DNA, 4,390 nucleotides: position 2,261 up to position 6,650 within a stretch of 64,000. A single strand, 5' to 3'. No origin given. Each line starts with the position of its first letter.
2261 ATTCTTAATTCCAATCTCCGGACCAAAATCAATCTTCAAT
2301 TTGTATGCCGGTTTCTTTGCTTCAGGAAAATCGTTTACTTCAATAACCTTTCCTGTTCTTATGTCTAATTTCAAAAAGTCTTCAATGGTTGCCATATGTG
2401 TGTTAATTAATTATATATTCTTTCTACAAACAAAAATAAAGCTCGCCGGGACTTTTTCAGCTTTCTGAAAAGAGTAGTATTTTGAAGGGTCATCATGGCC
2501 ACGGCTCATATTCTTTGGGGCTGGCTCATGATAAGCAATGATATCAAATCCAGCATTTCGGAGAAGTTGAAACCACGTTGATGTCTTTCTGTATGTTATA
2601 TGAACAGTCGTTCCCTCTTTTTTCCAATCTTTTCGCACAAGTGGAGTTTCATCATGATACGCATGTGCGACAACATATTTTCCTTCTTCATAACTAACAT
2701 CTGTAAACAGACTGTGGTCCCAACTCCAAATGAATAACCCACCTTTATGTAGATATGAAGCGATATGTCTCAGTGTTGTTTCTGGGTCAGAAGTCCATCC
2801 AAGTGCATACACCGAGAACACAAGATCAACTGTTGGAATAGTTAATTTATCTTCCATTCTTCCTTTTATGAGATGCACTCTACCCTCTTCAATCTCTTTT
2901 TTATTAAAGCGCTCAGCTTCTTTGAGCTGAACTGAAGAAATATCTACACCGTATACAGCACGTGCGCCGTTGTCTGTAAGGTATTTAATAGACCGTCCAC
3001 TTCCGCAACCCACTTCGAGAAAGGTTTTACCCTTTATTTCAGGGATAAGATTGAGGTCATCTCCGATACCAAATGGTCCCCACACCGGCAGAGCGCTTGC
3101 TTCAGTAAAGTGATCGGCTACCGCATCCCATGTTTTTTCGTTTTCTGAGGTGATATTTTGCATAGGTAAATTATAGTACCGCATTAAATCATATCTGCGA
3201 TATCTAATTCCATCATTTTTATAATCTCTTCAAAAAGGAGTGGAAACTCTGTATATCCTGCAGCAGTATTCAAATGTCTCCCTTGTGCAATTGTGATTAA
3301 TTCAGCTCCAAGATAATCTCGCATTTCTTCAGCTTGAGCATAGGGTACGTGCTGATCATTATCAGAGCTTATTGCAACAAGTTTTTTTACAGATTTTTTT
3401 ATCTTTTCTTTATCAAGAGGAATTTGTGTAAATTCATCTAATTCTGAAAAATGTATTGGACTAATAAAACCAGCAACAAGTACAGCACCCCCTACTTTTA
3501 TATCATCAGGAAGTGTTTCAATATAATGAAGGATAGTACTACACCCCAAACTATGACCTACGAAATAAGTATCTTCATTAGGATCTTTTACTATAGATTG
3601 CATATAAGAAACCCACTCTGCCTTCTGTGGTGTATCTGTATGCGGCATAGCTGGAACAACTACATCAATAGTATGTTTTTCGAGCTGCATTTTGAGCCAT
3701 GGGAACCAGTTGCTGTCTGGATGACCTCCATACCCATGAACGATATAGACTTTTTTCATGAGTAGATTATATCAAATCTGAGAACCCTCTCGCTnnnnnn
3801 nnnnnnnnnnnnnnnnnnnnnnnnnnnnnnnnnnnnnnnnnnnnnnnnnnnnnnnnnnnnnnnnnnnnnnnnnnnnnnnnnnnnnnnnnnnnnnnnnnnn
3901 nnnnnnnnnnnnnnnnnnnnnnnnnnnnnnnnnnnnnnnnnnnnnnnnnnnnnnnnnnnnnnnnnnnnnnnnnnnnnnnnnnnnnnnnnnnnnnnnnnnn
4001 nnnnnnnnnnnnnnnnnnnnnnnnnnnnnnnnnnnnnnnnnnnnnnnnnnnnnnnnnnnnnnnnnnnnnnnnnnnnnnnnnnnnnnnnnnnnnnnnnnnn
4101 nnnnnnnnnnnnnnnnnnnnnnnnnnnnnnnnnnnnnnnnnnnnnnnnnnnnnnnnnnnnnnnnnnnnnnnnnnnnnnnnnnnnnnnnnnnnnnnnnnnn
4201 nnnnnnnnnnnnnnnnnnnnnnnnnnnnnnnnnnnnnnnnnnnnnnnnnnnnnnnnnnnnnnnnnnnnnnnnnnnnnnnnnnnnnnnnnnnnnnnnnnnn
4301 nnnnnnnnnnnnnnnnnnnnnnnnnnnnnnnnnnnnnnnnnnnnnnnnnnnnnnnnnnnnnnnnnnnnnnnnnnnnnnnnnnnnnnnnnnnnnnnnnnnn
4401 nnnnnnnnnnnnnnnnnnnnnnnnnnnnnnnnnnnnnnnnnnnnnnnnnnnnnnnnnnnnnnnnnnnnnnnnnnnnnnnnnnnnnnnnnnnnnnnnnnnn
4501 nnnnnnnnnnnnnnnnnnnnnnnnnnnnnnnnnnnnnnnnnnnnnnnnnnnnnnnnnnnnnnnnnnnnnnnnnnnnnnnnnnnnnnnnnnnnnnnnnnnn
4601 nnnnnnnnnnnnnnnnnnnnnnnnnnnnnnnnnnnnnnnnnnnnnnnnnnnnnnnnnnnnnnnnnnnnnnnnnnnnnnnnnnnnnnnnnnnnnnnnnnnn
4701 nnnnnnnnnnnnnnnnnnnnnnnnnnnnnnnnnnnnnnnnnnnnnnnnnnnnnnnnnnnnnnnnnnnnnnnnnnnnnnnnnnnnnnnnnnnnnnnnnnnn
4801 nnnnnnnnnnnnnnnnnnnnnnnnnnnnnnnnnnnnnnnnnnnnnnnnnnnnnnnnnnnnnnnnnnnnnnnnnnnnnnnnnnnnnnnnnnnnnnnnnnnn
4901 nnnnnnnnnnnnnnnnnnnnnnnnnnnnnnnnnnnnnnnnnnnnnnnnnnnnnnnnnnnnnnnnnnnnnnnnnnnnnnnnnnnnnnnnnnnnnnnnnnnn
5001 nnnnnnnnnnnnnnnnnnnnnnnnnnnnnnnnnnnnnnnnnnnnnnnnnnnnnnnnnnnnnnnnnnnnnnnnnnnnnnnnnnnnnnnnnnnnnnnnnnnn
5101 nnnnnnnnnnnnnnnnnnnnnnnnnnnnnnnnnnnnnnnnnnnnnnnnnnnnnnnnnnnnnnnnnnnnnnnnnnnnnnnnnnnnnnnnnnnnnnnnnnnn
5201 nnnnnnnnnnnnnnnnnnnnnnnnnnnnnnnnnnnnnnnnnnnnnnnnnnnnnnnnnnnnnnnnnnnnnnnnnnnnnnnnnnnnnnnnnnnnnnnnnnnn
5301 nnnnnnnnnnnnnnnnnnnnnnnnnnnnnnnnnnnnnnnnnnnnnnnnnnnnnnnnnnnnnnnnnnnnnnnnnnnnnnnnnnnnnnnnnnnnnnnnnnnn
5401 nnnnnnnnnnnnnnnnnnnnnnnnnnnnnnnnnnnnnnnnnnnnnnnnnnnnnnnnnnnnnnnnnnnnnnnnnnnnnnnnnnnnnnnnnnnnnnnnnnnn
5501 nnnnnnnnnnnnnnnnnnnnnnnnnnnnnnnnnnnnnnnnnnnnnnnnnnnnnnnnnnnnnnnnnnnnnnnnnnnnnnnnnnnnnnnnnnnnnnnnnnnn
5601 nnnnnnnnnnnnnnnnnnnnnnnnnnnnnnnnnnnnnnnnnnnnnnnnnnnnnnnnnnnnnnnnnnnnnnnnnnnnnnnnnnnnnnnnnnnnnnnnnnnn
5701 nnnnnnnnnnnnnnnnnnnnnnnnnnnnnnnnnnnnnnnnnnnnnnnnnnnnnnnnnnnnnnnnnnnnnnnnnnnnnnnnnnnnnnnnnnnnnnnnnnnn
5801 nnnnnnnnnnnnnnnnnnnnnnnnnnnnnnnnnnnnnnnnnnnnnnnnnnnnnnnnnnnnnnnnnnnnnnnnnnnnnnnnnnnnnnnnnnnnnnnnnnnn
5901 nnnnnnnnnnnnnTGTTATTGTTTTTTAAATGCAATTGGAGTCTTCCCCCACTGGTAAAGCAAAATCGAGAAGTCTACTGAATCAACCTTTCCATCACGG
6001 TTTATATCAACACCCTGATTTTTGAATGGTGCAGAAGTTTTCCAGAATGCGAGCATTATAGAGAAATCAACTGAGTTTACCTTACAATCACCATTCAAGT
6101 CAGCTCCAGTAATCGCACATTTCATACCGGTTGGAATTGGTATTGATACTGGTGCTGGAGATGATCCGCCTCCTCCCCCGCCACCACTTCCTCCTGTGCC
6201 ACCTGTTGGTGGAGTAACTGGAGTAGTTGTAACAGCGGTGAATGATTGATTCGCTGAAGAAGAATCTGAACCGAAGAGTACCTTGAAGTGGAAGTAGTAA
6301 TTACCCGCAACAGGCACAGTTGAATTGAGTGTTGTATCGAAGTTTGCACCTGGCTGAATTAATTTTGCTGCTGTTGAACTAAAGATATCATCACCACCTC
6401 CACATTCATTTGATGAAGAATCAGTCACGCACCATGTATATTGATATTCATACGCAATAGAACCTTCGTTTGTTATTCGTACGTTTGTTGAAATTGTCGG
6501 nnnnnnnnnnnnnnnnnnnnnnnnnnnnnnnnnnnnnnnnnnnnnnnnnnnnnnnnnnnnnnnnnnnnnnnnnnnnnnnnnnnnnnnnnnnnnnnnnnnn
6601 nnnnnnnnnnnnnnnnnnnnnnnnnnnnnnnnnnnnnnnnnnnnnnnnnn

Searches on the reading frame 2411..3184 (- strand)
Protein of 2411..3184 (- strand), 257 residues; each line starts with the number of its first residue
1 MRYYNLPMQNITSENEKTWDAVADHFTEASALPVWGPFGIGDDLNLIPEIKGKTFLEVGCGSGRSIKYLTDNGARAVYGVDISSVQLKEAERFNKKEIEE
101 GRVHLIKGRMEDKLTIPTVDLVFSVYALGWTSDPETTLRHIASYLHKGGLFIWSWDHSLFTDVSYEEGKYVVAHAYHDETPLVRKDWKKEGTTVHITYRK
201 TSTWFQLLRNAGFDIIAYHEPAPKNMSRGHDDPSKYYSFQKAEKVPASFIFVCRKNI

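Call 13: search_protein_families(library=pfam, proteins=[window:2411-3184:-], max_evalue=0.001)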
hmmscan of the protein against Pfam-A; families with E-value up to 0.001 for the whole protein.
window:2411-3184:- (257 aa): 8 families
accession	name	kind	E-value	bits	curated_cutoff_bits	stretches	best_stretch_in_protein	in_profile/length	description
PF08241.18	Methyltransf_11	-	4.8e-17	62.8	21.2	1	56-152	1-94/95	Methyltransferase domain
PF13649.12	Methyltransf_25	-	9.4e-15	55.5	27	1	56-149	2-97/97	Methyltransferase domain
PF13489.12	Methyltransf_23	-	2.2e-14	54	27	1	49-217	20-163/164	Methyltransferase domain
PF08242.18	Methyltransf_12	-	7.4e-14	52.7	30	1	56-151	1-98/98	Methyltransferase domain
PF13847.12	Methyltransf_31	-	1.4e-12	47.9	27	1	51-154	3-110/145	Methyltransferase domain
PF08003.17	Methyltransf_9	-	3.3e-08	33.3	23.8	1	47-152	111-216/315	Protein of unknown function (DUF1698)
PF01209.24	Ubie_methyltran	-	3.2e-05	23.8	20.1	1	50-152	46-150/233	ubiE/COQ5 methyltransferase family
PF01728.25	FtsJ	-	5.1e-05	23.7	24.1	1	46-117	18-82/181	FtsJ-like methyltransferase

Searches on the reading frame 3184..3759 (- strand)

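Call 13: search_protein_families(library=pfam, proteins=[window:3184-3759:-], max_evalue=0.001)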
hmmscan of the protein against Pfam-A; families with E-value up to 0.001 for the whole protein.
window:3184-3759:- (191 aa): 5 families
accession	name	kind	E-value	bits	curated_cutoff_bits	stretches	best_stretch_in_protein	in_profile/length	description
PF06821.19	Ser_hydrolase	-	3.7e-32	112.1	22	1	4-174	1-165/172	Serine hydrolase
PF12697.13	Abhydrolase_6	-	1.4e-06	29.5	26.3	1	5-101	2-98/217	Alpha/beta hydrolase family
PF10230.15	LIDHydrolase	-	1.7e-06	28.4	27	0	51-106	70-127/262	Lipid-droplet associated hydrolase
PF00561.26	Abhydrolase_1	-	3.4e-06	27.3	25.8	0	4-104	3-109/245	alpha/beta hydrolase fold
PF12146.15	Hydrolase_4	-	5.5e-05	23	27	1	58-155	72-164/239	Serine aminopeptidase, S33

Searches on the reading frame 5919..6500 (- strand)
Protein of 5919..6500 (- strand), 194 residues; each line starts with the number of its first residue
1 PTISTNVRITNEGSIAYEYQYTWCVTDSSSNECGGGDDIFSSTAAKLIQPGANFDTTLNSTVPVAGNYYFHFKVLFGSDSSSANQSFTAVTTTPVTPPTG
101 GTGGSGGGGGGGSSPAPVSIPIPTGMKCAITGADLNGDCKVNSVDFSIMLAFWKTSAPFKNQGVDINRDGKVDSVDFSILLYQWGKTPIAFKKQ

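Call 25: search_protein_families(library=pfam, proteins=[window:5919-6500:-], max_evalue=10)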
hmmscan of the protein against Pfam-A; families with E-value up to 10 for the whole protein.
window:5919-6500:- (194 aa): 4 families
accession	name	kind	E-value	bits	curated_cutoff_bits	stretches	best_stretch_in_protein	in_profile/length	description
PF00404.24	Dockerin_1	-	4.1e-09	36.9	22.9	1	134-180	3-52/57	Dockerin type I domain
PF13517.12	FG-GAP_3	-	0.0059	17.6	26.9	1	108-139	25-55/61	FG-GAP-like repeat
PF00036.39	EF-hand_1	-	0.013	15.5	25.4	1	164-180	9-25/29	EF hand domain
PF25184.1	YxzE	-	0.41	12.1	40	1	78-112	43-64/65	YxzE-like putative bacteriocin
